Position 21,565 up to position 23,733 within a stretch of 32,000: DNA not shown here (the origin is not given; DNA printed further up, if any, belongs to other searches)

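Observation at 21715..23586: Intact MsbA-like ABC exporter in which every ATPase motif is degenerate (pseudo-NBD)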

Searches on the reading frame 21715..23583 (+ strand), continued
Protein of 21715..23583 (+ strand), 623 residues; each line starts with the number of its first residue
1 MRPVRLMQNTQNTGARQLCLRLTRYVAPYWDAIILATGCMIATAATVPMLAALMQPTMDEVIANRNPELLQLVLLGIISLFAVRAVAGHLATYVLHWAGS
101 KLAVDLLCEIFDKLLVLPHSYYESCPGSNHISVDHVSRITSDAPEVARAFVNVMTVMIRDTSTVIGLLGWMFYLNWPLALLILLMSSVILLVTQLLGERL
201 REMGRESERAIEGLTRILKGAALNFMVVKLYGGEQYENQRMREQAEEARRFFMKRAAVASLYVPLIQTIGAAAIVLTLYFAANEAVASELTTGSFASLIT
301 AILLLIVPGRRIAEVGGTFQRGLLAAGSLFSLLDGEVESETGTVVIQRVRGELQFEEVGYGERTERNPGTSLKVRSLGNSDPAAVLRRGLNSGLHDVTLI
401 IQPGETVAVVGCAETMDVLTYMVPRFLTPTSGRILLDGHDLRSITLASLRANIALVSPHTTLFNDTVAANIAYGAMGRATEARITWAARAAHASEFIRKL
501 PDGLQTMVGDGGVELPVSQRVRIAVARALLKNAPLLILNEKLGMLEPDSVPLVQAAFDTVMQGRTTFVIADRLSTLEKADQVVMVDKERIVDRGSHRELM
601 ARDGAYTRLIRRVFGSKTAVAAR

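Call 17: find_homologous_proteins(query=P0076, max_evalue=1e-10)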
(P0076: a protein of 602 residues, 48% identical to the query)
Query P0076 (602 aa): 8000 proteins with E <= 1e-10 among 8000 candidates; the best 120 are listed.
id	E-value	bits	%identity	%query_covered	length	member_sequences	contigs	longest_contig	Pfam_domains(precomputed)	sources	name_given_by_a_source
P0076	0.0e+0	1279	100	100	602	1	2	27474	PF00005.34,PF02463.26,PF00664.29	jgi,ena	-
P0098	1.2e-280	950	78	98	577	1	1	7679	PF06472.21,PF00005.34,PF05496.19,PF00664.29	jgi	-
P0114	1.2e-267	907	72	98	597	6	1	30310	PF00005.34,PF02463.26,PF00664.29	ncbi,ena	-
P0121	3.7e-267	905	73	98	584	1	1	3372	PF00005.34,PF02463.26,PF00664.29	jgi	-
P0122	4.7e-267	905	73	98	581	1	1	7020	PF00005.34,PF02463.26,PF00664.29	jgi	-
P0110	1.2e-266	904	73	98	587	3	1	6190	PF00005.34,PF02463.26,PF00664.29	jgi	-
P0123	2.6e-266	903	73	98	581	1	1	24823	PF00005.34,PF02463.26,PF00664.29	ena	-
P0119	2.8e-266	902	73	97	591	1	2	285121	PF00005.34,PF02463.26,PF00664.29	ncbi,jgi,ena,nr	ncbi:MAG TPA: lipid A export permease/ATP-binding protein MsbA [Gallionella sp.]|nr:lipid A export p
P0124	4.6e-266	902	73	98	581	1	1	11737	PF00005.34,PF02463.26,PF00664.29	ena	-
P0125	5.2e-266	901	73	98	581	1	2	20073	PF00005.34,PF02463.26,PF00664.29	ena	-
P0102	1.4e-265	900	72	97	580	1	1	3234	PF00005.34,PF02463.26,PF00664.29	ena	-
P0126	4.3e-265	898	73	98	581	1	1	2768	PF00005.34,PF02463.26,PF00664.29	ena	-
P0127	1.1e-264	897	72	97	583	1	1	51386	PF00005.34,PF02463.26,PF00664.29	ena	-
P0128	1.5e-264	897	72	97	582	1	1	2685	PF00005.34,PF02463.26,PF13191.13,PF00664.29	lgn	-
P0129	1.6e-264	897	72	98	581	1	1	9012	PF00005.34,PF02463.26,PF00664.29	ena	-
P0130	2.0e-264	896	72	97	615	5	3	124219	PF00005.34,PF02463.26,PF13191.13,PF00664.29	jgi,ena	-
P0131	2.4e-264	896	72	98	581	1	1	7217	PF00005.34,PF02463.26,PF00664.29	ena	-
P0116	2.8e-264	896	72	97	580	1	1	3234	PF00005.34,PF02463.26,PF13191.13,PF00664.29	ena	-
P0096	2.8e-264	896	72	97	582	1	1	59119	PF00005.34,PF02463.26,PF13191.13,PF00664.29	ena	-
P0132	3.1e-264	896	72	97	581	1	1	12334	PF00005.34,PF02463.26,PF00664.29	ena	-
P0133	3.9e-264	895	72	98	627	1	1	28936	PF00005.34,PF02463.26,PF00664.29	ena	-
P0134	4.1e-264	895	73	98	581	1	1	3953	PF00005.34,PF02463.26,PF00664.29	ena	-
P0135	4.9e-264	895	72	98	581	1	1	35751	PF00005.34,PF02463.26,PF00664.29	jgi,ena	-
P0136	5.5e-264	895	72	98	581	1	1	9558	PF00005.34,PF02463.26,PF00664.29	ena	-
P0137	5.5e-264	895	72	98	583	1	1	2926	PF00005.34,PF02463.26,PF00664.29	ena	-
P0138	5.7e-264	895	72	97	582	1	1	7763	PF00005.34,PF02463.26,PF13191.13,PF00664.29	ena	-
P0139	7.1e-264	894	71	98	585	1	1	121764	PF00005.34,PF02463.26,PF00664.29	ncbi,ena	-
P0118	7.1e-264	894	72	98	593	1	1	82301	PF00005.34,PF02463.26,PF00664.29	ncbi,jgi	ncbi:MAG: lipid A export permease/ATP-binding protein MsbA [Sulfuricellaceae bacterium]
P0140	8.9e-264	894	72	98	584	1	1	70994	PF00005.34,PF02463.26,PF00664.29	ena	-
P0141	1.0e-263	894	72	97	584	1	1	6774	PF00005.34,PF02463.26,PF00664.29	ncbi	-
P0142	1.2e-263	894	72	99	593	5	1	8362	PF00005.34,PF02463.26,PF00664.29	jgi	-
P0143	1.3e-263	894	72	97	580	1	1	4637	PF00005.34,PF02463.26,PF13191.13,PF00664.29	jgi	-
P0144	2.1e-263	893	72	97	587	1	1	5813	PF00005.34,PF02463.26,PF13191.13,PF00664.29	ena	-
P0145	2.6e-263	893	72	97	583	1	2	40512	PF00005.34,PF02463.26,PF00664.29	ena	-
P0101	2.7e-263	893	72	97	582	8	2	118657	PF00005.34,PF02463.26,PF00664.29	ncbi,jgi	jgi:subfamily B ATP-binding cassette protein MsbA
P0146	3.1e-263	892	72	98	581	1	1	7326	PF00005.34,PF02463.26,PF00664.29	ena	-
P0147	3.1e-263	892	72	98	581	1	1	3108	PF00005.34,PF02463.26,PF00664.29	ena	-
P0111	3.6e-263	892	72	97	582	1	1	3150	PF00005.34,PF02463.26,PF00664.29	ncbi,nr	ncbi:MAG TPA: lipid A export permease/ATP-binding protein MsbA [Gallionella sp.]|nr:lipid A export p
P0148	3.7e-263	892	72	98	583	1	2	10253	PF00005.34,PF02463.26,PF00664.29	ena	-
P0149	4.0e-263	892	72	98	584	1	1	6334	PF00005.34,PF02463.26,PF00664.29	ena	-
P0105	5.4e-263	892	71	98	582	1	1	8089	PF00005.34,PF02463.26,PF00664.29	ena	-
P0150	5.8e-263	891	72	98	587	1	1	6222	PF00005.34,PF02463.26,PF00664.29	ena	-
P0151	1.0e-262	891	72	98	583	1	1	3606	PF00005.34,PF02463.26,PF00664.29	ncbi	-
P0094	1.3e-262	890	71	97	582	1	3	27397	PF00005.34,PF02463.26,PF00664.29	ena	-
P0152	1.4e-262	890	72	98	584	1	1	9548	PF00005.34,PF02463.26,PF00664.29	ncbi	-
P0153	1.8e-262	890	72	97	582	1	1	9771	PF00005.34,PF02463.26,PF13191.13,PF00664.29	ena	-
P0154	2.8e-262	889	72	98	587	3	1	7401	PF00005.34,PF02463.26,PF00664.29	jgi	-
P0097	2.9e-262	889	71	97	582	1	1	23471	PF00005.34,PF02463.26,PF00664.29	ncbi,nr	ncbi:MAG: lipid A export permease/ATP-binding protein MsbA [Gallionellaceae bacterium]|nr:lipid A ex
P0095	3.2e-262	889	71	97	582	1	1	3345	PF00005.34,PF02463.26,PF00664.29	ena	-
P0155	7.1e-262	888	72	97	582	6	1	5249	PF00005.34,PF02463.26,PF13191.13,PF00664.29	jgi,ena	-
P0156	7.2e-262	888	71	98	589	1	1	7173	PF00005.34,PF02463.26,PF00664.29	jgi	jgi:subfamily B ATP-binding cassette protein MsbA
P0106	7.6e-262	888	71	98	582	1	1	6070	PF00005.34,PF02463.26,PF00664.29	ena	-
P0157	7.8e-262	888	72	97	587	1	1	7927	PF00005.34,PF02463.26,PF13191.13,PF00664.29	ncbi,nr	ncbi:MAG: lipid A export permease/ATP-binding protein MsbA [Gallionella sp.]|nr:MAG: lipid A export 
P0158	8.9e-262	888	71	97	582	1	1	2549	PF00005.34,PF02463.26,PF00664.29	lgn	-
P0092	1.0e-261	887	70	99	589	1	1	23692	PF00005.34,PF02463.26,PF00664.29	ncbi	-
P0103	1.1e-261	887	72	97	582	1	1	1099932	PF00005.34,PF02463.26,PF13191.13,PF00664.29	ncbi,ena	-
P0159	1.1e-261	887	71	99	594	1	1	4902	PF00005.34,PF02463.26,PF00664.29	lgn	-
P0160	1.2e-261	887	71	97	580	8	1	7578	PF00005.34,PF02463.26,PF13191.13,PF00664.29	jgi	-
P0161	1.4e-261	887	71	98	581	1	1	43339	PF00005.34,PF02463.26,PF13191.13,PF00664.29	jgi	jgi:subfamily B ATP-binding cassette protein MsbA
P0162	1.5e-261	887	72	97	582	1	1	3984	PF00005.34,PF02463.26,PF00664.29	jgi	jgi:subfamily B ATP-binding cassette protein MsbA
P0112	1.6e-261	887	72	98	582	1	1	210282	PF00005.34,PF02463.26,PF00664.29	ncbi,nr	ncbi:MAG: lipid A export permease/ATP-binding protein MsbA [Gallionella sp.]|nr:lipid A export perme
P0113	1.9e-261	886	72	98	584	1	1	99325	PF00005.34,PF02463.26,PF00664.29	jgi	jgi:subfamily B ATP-binding cassette protein MsbA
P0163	2.1e-261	886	71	98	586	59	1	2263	PF00005.34,PF02463.26,PF00664.29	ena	-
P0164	2.2e-261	886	72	98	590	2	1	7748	PF00005.34,PF02463.26,PF00664.29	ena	-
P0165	2.2e-261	886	72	97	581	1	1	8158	PF00005.34,PF02463.26,PF00664.29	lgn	-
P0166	2.3e-261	886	72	97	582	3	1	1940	PF00005.34,PF02463.26,PF00664.29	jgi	-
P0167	2.5e-261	886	71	97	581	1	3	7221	PF00005.34,PF02463.26,PF00664.29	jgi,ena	-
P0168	2.7e-261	886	70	98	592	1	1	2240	PF00005.34,PF02463.26,PF00664.29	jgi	jgi:subfamily B ATP-binding cassette protein MsbA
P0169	3.4e-261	886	71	99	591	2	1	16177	PF00005.34,PF02463.26,PF00664.29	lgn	-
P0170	4.0e-261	885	71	98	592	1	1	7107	PF00005.34,PF02463.26,PF00664.29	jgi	jgi:subfamily B ATP-binding cassette protein MsbA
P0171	4.3e-261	885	71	97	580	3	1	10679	PF00005.34,PF02463.26,PF00664.29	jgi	-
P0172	4.4e-261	885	71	97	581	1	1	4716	PF00005.34,PF02463.26,PF00664.29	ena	-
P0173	4.7e-261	885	71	98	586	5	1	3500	PF00005.34,PF02463.26,PF13191.13,PF00664.29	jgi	-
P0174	4.8e-261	885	72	98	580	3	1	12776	PF00005.34,PF02463.26,PF00664.29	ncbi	-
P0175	5.2e-261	885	71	98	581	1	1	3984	PF00005.34,PF02463.26,PF00664.29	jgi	jgi:subfamily B ATP-binding cassette protein MsbA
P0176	5.3e-261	885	72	97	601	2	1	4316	PF00005.34,PF02463.26,PF00664.29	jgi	jgi:subfamily B ATP-binding cassette protein MsbA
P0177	6.0e-261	885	71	98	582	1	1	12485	PF00005.34,PF02463.26,PF00664.29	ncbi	-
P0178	6.8e-261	885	72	98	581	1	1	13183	PF00005.34,PF02463.26,PF00664.29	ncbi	-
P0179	7.4e-261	884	71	97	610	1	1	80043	PF00005.34,PF02463.26,PF00664.29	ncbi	-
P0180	8.0e-261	884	71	97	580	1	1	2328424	PF00005.34,PF02463.26,PF00664.29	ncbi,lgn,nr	ncbi:MAG: lipid A export permease/ATP-binding protein MsbA [Nitrosomonadales bacterium]|nr:lipid A e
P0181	9.2e-261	884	72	98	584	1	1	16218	PF00005.34,PF02463.26,PF00664.29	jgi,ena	-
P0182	9.9e-261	884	72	98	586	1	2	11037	PF00005.34,PF02463.26,PF00664.29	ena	-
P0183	1.1e-260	884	71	97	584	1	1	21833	PF00005.34,PF02463.26,PF00664.29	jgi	jgi:subfamily B ATP-binding cassette protein MsbA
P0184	1.1e-260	884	72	98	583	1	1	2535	PF00005.34,PF02463.26,PF00664.29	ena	-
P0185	1.1e-260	884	72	98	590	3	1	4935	PF00005.34,PF02463.26,PF00664.29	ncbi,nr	ncbi:MAG: lipid A export permease/ATP-binding protein MsbA [Burkholderiales bacterium]|nr:lipid A ex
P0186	1.1e-260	884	72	98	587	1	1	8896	PF00005.34,PF02463.26,PF00664.29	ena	-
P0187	1.1e-260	884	71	98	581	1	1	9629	PF00005.34,PF02463.26,PF00664.29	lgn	-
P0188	1.2e-260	884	72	97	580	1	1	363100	PF00005.34,PF02463.26,PF13191.13,PF00664.29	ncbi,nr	ncbi:MAG: lipid A export permease/ATP-binding protein MsbA [Gallionella sp.]|nr:lipid A export perme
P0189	1.3e-260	884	72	98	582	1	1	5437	PF00005.34,PF02463.26,PF00664.29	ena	-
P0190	1.4e-260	884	72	98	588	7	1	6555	PF00005.34,PF02463.26,PF00664.29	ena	-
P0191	1.5e-260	884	72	97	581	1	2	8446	PF00005.34,PF02463.26,PF00664.29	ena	-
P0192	1.5e-260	883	71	98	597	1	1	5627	PF00005.34,PF02463.26,PF00664.29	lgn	-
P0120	1.6e-260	883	71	97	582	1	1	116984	PF00005.34,PF02463.26,PF13191.13,PF00664.29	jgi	-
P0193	1.7e-260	883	72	98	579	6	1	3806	PF00005.34,PF02463.26,PF00664.29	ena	-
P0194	2.0e-260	883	72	98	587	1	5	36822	PF00005.34,PF02463.26,PF00664.29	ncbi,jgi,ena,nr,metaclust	ncbi:MAG: lipid A export permease/ATP-binding protein MsbA [Betaproteobacteria bacterium RIFCSPLOWO2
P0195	2.1e-260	883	72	97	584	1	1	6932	PF00005.34,PF02463.26,PF00664.29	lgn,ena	-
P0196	2.5e-260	883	72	97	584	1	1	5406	PF00005.34,PF02463.26,PF00664.29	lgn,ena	-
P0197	2.8e-260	883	71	98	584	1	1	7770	PF00005.34,PF02463.26,PF00664.29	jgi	jgi:ATP-binding cassette, subfamily B, bacterial MsbA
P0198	2.9e-260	883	71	97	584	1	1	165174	PF00005.34,PF02463.26,PF00664.29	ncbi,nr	ncbi:MAG TPA: lipid A export permease/ATP-binding protein MsbA [Gallionella sp.]|nr:lipid A export p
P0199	3.2e-260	882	71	97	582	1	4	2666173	PF00005.34,PF02463.26,PF13191.13,PF00664.29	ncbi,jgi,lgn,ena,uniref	ncbi:lipid A export permease/ATP-binding protein MsbA [Candidatus Ferrigenium straubiae]|jgi:subfami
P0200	3.2e-260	882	72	97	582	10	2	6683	PF00005.34,PF02463.26,PF00664.29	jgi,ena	-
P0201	3.6e-260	882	71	98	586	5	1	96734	PF00005.34,PF02463.26,PF00664.29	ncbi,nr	ncbi:MAG: lipid A export permease/ATP-binding protein MsbA [Burkholderiales bacterium]|nr:lipid A ex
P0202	3.7e-260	882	71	99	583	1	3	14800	PF00005.34,PF02463.26,PF00664.29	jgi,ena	-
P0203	3.9e-260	882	72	98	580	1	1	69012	PF00005.34,PF02463.26,PF00664.29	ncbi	-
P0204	4.2e-260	882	72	98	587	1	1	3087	PF00005.34,PF02463.26,PF00664.29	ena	-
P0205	4.6e-260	882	72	97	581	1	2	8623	PF00005.34,PF02463.26,PF00664.29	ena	-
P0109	4.9e-260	882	71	97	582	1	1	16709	PF00005.34,PF02463.26,PF13191.13,PF00664.29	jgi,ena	-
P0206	5.0e-260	882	72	97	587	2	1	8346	PF00005.34,PF02463.26,PF00664.29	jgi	jgi:subfamily B ATP-binding cassette protein MsbA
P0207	5.1e-260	882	71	97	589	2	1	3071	PF00005.34,PF02463.26,PF00664.29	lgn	-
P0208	5.4e-260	882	72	97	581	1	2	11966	PF00005.34,PF02463.26,PF00664.29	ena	-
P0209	5.6e-260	882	71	98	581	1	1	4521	PF00005.34,PF02463.26,PF00664.29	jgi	jgi:subfamily B ATP-binding cassette protein MsbA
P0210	7.5e-260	881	71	98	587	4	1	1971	PF00005.34,PF02463.26,PF13191.13,PF00664.29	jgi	jgi:subfamily B ATP-binding cassette protein MsbA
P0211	7.5e-260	881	72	97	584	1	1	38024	PF00005.34,PF02463.26,PF00664.29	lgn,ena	-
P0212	7.8e-260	881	72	97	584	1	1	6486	PF00005.34,PF02463.26,PF00664.29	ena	-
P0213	9.7e-260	881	70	98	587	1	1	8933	PF00005.34,PF02463.26,PF00664.29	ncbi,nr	ncbi:MAG: lipid A export permease/ATP-binding protein MsbA [Betaproteobacteria bacterium]|nr:lipid A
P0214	1.2e-259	880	71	98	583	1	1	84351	PF00005.34,PF02463.26,PF00664.29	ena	-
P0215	1.3e-259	880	72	98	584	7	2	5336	PF00005.34,PF02463.26,PF00664.29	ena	-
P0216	1.4e-259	880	72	97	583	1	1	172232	PF00005.34,PF02463.26,PF00664.29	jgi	jgi:subfamily B ATP-binding cassette protein MsbA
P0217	1.4e-259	880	69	99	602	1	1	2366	PF00005.34,PF02463.26,PF00664.29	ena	-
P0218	1.5e-259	880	71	97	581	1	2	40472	PF00005.34,PF02463.26,PF00664.29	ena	-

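Call 18: list_cluster_members(proteins=[P0088, P0083, P0018, P0038, P0047, P0071, P0052, P0080, P0092, P0114])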
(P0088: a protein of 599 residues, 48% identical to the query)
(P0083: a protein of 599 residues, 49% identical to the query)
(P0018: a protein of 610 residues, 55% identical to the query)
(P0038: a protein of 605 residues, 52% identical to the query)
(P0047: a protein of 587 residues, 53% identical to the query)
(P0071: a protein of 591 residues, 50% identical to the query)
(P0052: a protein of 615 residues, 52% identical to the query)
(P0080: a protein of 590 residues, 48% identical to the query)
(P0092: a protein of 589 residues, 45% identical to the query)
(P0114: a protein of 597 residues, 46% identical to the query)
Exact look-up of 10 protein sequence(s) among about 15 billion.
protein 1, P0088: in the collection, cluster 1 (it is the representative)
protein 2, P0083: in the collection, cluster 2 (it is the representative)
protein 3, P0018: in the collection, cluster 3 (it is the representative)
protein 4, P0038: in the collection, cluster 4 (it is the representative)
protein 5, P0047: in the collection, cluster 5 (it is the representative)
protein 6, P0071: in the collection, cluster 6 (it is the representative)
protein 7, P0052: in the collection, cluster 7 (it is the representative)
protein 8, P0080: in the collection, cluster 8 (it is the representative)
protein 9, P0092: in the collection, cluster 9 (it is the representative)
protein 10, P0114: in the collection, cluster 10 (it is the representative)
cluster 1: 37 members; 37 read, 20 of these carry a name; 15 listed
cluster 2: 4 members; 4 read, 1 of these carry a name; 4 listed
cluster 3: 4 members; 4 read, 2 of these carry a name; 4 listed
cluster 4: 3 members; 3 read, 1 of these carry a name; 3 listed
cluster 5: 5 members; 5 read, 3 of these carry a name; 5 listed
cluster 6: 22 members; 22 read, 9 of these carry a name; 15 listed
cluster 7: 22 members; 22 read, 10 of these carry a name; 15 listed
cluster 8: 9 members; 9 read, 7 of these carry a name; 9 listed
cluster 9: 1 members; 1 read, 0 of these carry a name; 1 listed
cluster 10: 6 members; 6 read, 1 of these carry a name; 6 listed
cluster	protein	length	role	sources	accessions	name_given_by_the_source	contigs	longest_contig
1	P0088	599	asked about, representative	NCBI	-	-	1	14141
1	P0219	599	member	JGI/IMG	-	ATP-binding cassette, subfamily B, bacterial MsbA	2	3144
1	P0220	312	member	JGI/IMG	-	subfamily B ATP-binding cassette protein MsbA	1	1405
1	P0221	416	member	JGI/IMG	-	subfamily B ATP-binding cassette protein MsbA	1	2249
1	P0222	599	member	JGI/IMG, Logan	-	subfamily B ATP-binding cassette protein MsbA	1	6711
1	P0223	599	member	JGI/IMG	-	subfamily B ATP-binding cassette protein MsbA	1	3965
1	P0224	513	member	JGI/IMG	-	subfamily B ATP-binding cassette protein MsbA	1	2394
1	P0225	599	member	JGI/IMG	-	subfamily B ATP-binding cassette protein MsbA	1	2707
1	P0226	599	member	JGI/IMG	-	subfamily B ATP-binding cassette protein MsbA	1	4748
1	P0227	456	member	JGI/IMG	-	subfamily B ATP-binding cassette protein MsbA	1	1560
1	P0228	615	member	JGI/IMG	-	ATP-binding cassette, subfamily B, bacterial MsbA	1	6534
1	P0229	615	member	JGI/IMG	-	ATP-binding cassette, subfamily B, bacterial MsbA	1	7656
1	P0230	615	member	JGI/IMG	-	subfamily B ATP-binding cassette protein MsbA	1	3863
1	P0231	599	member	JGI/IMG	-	subfamily B ATP-binding cassette protein MsbA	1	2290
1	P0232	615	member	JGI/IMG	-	subfamily B ATP-binding cassette protein MsbA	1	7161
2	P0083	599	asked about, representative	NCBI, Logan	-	-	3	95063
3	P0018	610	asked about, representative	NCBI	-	-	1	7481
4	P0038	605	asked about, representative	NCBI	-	-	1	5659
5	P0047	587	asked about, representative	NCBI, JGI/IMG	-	subfamily B ATP-binding cassette protein MsbA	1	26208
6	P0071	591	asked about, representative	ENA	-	-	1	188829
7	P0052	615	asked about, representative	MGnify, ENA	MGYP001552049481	FL=1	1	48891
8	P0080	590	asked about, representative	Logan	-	-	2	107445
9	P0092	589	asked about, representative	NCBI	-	-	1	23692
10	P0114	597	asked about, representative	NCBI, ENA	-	-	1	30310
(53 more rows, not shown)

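Call 24: find_related_loci(query=A1, collection=genome_contigs, flank=10000)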
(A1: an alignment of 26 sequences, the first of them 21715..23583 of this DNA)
Query A1 (623 aa) in genome_contigs; peptide patterns used: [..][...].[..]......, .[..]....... (x = any residue, [..] = any of these).
600 stretches matched a pattern (row limit reached: there are more); 596 encode a relative of the query (tblastn E <= 1e-3); the best 80 are kept; 80 distinct loci.
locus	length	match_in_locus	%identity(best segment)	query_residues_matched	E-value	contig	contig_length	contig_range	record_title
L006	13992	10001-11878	91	1-623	0e+0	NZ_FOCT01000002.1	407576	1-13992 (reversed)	Nitrosospira multiformis strain Nl18, whole genome shotgun sequence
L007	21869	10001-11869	87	1-623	0e+0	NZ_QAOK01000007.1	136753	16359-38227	Nitrosospira multiformis strain Nl12 Ga0181046_107, whole genome shotgun sequence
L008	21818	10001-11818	56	7-621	0e+0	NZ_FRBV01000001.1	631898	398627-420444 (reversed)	Nitrosospira sp. Nsp11, whole genome shotgun sequence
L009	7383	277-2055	53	15-616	0e+0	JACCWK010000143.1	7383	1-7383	MAG: Nitrosospira sp. isolate MGR_bin150 SD2897-2912_k127_236709, whole genome shotgun sequence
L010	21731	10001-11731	45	12-616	7e-156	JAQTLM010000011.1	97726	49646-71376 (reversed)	MAG: Gallionella sp. isolate STA_17 NODE_445_length_97726_cov_212.896024_Sandtown_A, whole genome shotgun sequence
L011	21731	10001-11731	45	12-616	7e-156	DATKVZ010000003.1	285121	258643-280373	MAG TPA_asm: Gallionella sp. isolate SMAG_U14147 k141_3117558, whole genome shotgun sequence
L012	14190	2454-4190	46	7-614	8e-154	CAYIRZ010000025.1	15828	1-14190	MAG TPA_asm: uncultured Streptomycetaceae bacterium isolate ERP119705_co25_656 genome assembly, contig: NODE_2606_length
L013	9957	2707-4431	45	12-614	1e-153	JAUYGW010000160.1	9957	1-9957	MAG: Gallionella sp. isolate C24_maxbin.023_sub C24_k141_201502, whole genome shotgun sequence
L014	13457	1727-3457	44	12-616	2e-153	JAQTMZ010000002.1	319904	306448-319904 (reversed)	MAG: Gallionella sp. isolate STA_52 NODE_52_length_319904_cov_126.723661_Sandtown_A, whole genome shotgun sequence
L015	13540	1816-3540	45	12-614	9e-151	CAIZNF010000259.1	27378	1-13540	MAG: uncultured Nitrosomonadales bacterium isolate Loc090116-9m_bin-0587 genome assembly, contig: bin-0587:259/722, whol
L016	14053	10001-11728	44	17-620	3e-150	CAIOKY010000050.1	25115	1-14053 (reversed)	MAG: uncultured Nitrosomonadales bacterium isolate Umea_bin-02398 genome assembly, contig: bin-02398:050/160, whole geno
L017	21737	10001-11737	45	12-618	8e-149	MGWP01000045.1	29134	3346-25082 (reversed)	MAG: Gallionellales bacterium GWA2_55_18 gwa2_scaffold_3569, whole genome shotgun sequence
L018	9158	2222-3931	45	17-614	1e-148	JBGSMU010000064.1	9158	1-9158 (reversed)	MAG: Gallionella sp. isolate JTS-AC238 k141_3651337, whole genome shotgun sequence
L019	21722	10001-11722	43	17-618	6e-148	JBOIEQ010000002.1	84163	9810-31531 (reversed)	MAG: Burkholderiales bacterium isolate SE1500_metabat2.bin.10 NODE_50_length_84163_cov_1.570018, whole genome shotgun se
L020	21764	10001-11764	44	4-615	8e-148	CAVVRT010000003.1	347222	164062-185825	MAG: uncultured beta proteobacterium isolate MFD02832.bin.3.66 genome assembly, contig: contig_2449, whole genome shotgu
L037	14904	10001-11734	45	7-611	1e-142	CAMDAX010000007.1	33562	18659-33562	MAG: Nitrosovibrio sp. Nv4 isolate MsH-01oct19-150 genome assembly, contig: MsH-01oct19-C2119, whole genome shotgun sequ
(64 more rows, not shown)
